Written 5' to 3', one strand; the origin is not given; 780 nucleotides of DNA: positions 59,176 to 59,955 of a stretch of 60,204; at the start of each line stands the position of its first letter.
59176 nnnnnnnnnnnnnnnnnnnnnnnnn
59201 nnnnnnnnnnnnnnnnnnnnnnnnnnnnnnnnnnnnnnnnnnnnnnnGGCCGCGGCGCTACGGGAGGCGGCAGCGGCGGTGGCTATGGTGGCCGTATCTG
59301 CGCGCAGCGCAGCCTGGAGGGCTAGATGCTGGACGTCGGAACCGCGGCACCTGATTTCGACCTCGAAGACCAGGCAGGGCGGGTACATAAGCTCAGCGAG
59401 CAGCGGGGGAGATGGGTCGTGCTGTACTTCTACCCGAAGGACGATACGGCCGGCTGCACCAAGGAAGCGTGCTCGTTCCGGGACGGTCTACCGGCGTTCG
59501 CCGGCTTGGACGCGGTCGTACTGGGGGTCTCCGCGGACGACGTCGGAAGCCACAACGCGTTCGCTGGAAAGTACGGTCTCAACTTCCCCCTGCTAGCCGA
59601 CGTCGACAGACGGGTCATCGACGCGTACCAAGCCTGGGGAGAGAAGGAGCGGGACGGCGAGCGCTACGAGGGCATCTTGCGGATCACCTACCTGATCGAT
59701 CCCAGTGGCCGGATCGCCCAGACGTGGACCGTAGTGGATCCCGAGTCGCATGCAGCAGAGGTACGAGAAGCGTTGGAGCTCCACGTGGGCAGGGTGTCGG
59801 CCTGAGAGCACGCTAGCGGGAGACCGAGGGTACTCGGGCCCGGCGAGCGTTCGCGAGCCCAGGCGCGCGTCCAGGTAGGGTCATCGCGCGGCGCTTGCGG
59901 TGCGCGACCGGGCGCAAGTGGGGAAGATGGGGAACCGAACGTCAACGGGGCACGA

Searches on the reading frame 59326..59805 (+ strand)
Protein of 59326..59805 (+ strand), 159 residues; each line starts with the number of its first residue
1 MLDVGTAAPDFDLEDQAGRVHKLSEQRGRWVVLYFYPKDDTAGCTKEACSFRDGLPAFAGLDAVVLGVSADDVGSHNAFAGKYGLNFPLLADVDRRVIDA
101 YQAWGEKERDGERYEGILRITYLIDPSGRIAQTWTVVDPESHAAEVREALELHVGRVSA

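Call 71: find_encoding_contigs(protein=window:59326-59805:+, flank=10000, max_places=3)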
Protein window:59326-59805:+ (159 aa): 1 contig read that carries it; 1 place shown.
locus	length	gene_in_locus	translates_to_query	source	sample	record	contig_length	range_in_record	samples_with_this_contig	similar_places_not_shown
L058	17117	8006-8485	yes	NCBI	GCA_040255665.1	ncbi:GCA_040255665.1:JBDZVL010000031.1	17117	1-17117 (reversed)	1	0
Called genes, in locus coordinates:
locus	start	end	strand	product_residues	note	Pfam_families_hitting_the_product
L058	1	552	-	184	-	?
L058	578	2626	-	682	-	PF22745:Nlig-Ia, PF01653:DNA_ligase_aden, PF03120:OB_DNA_ligase, PF12826:HHH_2, PF14520:HHH_5, PF00633:HHH, PF00533:BRCT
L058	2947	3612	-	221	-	PF02586:SRAP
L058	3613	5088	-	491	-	PF01051:Rep3_N, PF21205:Rep3_C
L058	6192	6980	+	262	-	PF01656:CbiA, PF09140:MipZ (faint), PF13614:AAA_31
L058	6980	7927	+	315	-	PF02195:ParB_N, PF17762:HTH_ParB (weak)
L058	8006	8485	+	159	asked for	PF00578:AhpC-TSA, PF08534:Redoxin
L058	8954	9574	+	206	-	PF04299:FMN_bind_2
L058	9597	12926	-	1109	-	PF02811:PHP, PF07733:DNA_pol3_alpha, PF17657:DNA_pol3_finger, PF14579:HHH_6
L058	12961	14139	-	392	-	PF13173:AAA_14, PF13635:DUF4143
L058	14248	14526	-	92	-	-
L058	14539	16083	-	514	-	PF00817:IMS (weak)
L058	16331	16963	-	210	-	PF01726:LexA_DNA_bind (faint), PF00717:Peptidase_S24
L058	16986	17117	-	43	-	?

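Call 82: search_protein_families(library=ncbifam, proteins=[L058:16331-16963:-, L058:14539-16083:-, L058:14248-14526:-, L058:12961-14139:-, L058:9597-12926:-], max_evalue=0.001)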
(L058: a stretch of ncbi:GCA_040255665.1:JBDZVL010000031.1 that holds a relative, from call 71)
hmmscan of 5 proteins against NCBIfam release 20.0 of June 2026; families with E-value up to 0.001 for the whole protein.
L058:16331-16963:- (210 aa): 2 families
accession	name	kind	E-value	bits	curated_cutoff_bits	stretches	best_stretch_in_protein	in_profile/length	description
TIGR00498.1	lexA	equivalog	7.3e-25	87.8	110.95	1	7-197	7-200/203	transcriptional repressor LexA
NF007621.2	PRK10276.1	subfamily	1.3e-09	38.1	110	1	107-194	29-112/115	translesion error-prone DNA polymerase V autoproteolytic subunit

L058:14539-16083:- (514 aa): 2 families
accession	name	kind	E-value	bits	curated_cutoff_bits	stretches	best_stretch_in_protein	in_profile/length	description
NF002751.0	PRK02794.1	equivalog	8.6e-07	28.2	371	1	92-267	150-323/425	DNA polymerase IV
NF002677.0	PRK02406.1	equivalog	2.3e-06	27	256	1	120-257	145-282/357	DNA polymerase IV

L058:14248-14526:- (92 aa): 0 families

L058:12961-14139:- (392 aa): 0 families

L058:9597-12926:- (1109 aa): 15 families
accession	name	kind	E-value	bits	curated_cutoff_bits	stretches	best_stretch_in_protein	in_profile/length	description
NF004225.0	PRK05672.1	subfamily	2.4e-237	790.7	939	1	45-1097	9-1032/1047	error-prone DNA polymerase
NF004226.0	PRK05673.1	equivalog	1e-182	609.8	1002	1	45-1094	9-1059/1146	DNA polymerase III subunit alpha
TIGR00594.1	polc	superfamily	5.8e-169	564.2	434.35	1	45-943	4-889/1022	DNA polymerase III subunit alpha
NF005298.0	PRK06826.1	equivalog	2.4e-156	522.3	1260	1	45-943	8-890/1151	DNA polymerase III subunit alpha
NF005377.0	PRK06920.1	equivalog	5.6e-140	468.2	1806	1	45-839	6-798/1108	DNA polymerase III subunit alpha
NF005617.0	PRK07374.1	equivalog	1.3e-112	377.6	1653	1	45-838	6-830/1170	DNA polymerase III subunit alpha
NF005582.0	PRK07279.1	equivalog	4.4e-103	346.1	1279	2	220-800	145-712/1033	DNA polymerase III subunit alpha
NF005516.0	PRK07135.1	equivalog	2.9e-93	313.7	1084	2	318-819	229-730/974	DNA polymerase III DnaE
NF004550.0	PRK05898.1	equivalog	1.8e-90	304.5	1182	2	230-801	142-707/971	DNA polymerase III subunit alpha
NF007079.0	PRK09532.1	equivalog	1.6e-84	284.7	1525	1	45-762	6-770/876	DNA polymerase III subunit alpha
NF001688.0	PRK00448.1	equivalog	7.5e-26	90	873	1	117-402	617-914/1445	PolC-type DNA polymerase III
TIGR01405.1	polC_Gram_pos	equivalog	7.9e-22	76.8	1043.45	1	200-402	476-679/1211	DNA polymerase III subunit alpha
NF005616.0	PRK07373.1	equivalog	1.3e-15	56.9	646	1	768-835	38-106/449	DNA polymerase III subunit alpha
NF041577.1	nside_bi_sphtase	equivalog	6.2e-06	25.6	400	1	46-114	5-73/276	3',5'-nucleoside bisphosphate phosphatase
NF004981.0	PRK06361.1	equivalog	0.00066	19.1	117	0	45-92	4-49/217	histidinol phosphate phosphatase domain-containing protein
